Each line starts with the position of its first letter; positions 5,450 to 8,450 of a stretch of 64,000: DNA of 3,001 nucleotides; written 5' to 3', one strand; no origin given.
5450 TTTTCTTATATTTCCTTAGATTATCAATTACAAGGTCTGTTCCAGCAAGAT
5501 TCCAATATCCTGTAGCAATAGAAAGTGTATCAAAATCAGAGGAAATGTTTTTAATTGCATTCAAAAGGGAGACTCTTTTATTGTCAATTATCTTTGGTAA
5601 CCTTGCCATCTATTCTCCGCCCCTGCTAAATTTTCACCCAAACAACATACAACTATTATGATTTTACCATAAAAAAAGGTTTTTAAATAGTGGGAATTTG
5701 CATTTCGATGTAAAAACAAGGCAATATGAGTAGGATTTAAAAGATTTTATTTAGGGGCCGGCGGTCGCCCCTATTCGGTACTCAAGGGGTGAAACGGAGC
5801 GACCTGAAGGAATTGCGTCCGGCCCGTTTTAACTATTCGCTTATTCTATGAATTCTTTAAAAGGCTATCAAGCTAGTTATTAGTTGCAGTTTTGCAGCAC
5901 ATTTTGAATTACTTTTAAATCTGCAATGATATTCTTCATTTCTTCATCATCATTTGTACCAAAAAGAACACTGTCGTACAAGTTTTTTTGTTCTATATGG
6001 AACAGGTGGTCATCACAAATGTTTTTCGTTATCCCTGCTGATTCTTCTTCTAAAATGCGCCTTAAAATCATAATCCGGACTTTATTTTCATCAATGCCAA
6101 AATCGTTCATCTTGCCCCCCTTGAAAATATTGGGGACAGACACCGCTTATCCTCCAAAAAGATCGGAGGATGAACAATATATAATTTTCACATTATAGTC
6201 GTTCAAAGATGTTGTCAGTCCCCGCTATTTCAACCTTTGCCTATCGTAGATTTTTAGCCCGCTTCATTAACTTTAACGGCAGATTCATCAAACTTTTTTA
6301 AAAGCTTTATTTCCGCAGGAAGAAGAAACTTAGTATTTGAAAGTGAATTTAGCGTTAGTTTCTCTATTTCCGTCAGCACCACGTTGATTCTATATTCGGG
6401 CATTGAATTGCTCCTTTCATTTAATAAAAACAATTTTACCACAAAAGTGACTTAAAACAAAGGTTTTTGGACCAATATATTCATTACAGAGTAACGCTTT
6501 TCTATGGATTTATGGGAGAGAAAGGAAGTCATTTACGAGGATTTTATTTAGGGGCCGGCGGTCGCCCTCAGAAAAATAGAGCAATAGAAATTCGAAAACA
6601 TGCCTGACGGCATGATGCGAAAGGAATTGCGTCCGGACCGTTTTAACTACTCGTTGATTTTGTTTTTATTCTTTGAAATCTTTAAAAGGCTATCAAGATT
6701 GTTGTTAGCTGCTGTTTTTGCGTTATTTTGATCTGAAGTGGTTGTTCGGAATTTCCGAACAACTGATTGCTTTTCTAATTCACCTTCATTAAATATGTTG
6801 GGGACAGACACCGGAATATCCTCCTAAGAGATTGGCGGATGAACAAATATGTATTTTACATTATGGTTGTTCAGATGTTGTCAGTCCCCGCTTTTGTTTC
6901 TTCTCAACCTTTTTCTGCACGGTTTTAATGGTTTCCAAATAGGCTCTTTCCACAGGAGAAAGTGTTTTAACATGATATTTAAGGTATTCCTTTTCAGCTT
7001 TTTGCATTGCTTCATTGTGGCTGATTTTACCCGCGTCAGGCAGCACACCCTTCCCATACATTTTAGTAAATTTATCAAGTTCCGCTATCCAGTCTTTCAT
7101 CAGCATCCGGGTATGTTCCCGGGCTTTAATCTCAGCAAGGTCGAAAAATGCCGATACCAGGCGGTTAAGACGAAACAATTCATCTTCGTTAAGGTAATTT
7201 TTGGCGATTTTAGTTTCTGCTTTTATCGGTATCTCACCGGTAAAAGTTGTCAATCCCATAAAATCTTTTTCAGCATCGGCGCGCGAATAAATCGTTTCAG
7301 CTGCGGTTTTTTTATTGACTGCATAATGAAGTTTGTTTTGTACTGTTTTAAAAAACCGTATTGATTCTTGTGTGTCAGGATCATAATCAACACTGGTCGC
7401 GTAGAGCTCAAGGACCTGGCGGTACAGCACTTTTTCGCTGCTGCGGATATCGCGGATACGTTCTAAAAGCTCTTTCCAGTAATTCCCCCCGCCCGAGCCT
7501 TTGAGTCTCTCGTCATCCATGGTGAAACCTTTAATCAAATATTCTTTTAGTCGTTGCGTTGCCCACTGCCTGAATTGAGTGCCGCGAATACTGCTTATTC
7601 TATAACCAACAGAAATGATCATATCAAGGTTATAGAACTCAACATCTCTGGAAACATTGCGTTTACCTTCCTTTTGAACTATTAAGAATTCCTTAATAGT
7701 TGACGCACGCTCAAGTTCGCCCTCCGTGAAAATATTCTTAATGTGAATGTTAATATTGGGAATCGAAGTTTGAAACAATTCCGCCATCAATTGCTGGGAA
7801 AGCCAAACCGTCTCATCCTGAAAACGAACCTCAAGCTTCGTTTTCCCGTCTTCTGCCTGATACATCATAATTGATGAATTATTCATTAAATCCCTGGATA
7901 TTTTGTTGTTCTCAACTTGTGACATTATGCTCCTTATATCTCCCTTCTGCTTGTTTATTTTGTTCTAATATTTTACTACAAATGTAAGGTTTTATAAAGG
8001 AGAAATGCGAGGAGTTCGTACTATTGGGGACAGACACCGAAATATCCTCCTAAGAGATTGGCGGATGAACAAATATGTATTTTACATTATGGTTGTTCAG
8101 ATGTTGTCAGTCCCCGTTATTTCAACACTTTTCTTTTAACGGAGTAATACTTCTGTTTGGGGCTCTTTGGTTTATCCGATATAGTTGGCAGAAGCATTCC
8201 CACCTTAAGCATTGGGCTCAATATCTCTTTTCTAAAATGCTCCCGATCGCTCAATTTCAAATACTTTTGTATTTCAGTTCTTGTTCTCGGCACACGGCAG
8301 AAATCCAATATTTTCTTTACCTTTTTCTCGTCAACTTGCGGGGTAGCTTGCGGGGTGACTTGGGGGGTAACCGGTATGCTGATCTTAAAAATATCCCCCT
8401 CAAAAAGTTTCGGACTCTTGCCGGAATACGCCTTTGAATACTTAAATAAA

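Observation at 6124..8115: Three copies of a ~95 bp Correia/MITE-like element with terminal inverted repeats, internal hairpin and an outward promoter-like sequence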

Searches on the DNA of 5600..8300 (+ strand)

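Call 18: search_rna_families(source=window, start=5600, end=8300, threshold=evalue, max_evalue=10)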
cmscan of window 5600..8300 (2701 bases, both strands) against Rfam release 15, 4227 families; matches with E-value up to 10: 4.
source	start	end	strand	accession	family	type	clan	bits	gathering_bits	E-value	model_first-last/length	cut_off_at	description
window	5897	5960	-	RF00158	SNORD82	Gene; snRNA; snoRNA; CD-box;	-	16.5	43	9.9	1-70/70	no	Small nucleolar RNA SNORD82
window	6442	6536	+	RF02902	AaHKsRNA22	Gene; sRNA;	-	16.1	39.8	8.2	1-101/101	no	Aggregatibacter sRNA 22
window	7157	7319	-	RF04321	tmRNA_permuted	Gene;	-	14.9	47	3.6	1-213/213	no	permuted transfer-messenger RNA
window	7731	7751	-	RF02778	FdoG1_thermometer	Cis-reg; thermoregulator;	-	11.8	50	9.9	6-26/193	no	FdoG-1 5' UTR thermometer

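Call 26: search_dna_similar(query=window:6790-6900:+, collection=plasmids, mode=distant, max_evalue=0.01)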
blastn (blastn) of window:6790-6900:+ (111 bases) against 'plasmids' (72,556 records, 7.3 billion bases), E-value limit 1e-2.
No match.

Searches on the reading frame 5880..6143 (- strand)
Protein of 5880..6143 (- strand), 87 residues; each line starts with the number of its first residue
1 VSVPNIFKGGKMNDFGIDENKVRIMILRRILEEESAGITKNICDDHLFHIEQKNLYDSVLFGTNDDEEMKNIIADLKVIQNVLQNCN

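Call 10: search_protein_families(library=pfam, proteins=[window:5880-6143:-], max_evalue=0.01)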
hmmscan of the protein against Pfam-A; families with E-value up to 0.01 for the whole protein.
window:5880-6143:- (87 aa): 0 families

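Call 82: find_homologous_proteins(query=window:5883-6110:-, max_evalue=0.001)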
Query seq(76 aa) (76 aa): 1 proteins with E <= 0.001 among 1 candidates.
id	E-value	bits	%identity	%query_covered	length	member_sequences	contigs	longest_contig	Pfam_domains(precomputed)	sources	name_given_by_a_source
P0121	5.0e-42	158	100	100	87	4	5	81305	-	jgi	-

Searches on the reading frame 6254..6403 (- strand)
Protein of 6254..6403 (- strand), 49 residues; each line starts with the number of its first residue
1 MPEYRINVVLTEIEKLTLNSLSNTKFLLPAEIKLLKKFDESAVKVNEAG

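Call 74: find_encoding_contigs(protein=window:6254-6403:-, flank=4000, max_places=10)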
Protein window:6254-6403:- (49 aa): 21 contigs read that carry it; 10 places shown.
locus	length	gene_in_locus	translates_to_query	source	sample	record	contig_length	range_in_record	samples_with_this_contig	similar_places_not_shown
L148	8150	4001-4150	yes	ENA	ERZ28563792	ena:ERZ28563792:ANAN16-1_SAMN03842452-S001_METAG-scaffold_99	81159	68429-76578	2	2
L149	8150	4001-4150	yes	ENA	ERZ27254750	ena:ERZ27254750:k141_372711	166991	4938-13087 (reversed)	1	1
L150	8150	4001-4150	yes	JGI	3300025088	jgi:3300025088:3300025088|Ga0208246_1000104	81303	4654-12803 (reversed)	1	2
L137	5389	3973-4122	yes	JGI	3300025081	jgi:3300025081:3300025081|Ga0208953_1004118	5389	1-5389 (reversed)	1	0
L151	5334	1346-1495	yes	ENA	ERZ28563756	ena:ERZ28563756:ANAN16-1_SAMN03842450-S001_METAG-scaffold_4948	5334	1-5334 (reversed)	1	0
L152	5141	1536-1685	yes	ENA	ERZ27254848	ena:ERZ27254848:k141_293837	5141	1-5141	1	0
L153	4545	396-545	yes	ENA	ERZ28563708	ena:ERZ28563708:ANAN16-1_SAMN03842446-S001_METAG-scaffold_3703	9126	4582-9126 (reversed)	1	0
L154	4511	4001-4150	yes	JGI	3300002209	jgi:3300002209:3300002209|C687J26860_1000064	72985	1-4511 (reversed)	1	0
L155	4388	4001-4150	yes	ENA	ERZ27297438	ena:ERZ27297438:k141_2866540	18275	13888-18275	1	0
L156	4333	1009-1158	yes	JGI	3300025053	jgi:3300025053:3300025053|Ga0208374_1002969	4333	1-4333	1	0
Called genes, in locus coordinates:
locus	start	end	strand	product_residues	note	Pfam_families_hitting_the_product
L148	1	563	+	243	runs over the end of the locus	PF20582:UPF0758_N, PF04002:RadC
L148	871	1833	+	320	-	PF04326:SLFN_AlbA_2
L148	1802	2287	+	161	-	PF21247:Fic-like_C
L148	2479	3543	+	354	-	PF13310:Virulence_RhuM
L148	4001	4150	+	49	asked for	-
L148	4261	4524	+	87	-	-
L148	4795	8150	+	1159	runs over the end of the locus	PF13091:PLDc_2, PF00176:SNF2-rel_dom (weak), PF04851:ResIII (faint), PF00270:DEAD (weak), PF00271:Helicase_C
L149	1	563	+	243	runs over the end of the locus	PF20582:UPF0758_N, PF04002:RadC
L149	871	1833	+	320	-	PF04326:SLFN_AlbA_2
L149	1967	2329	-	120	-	-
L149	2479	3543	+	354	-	PF13310:Virulence_RhuM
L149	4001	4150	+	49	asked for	-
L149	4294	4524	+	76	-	-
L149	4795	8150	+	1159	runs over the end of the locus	PF13091:PLDc_2, PF00176:SNF2-rel_dom (weak), PF04851:ResIII (faint), PF00270:DEAD (weak), PF00271:Helicase_C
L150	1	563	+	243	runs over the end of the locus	PF20582:UPF0758_N, PF04002:RadC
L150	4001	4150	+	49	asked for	-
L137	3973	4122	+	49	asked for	-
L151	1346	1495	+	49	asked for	-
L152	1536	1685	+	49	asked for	-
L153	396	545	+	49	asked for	-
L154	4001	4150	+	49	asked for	-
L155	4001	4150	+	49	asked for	-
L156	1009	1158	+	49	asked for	-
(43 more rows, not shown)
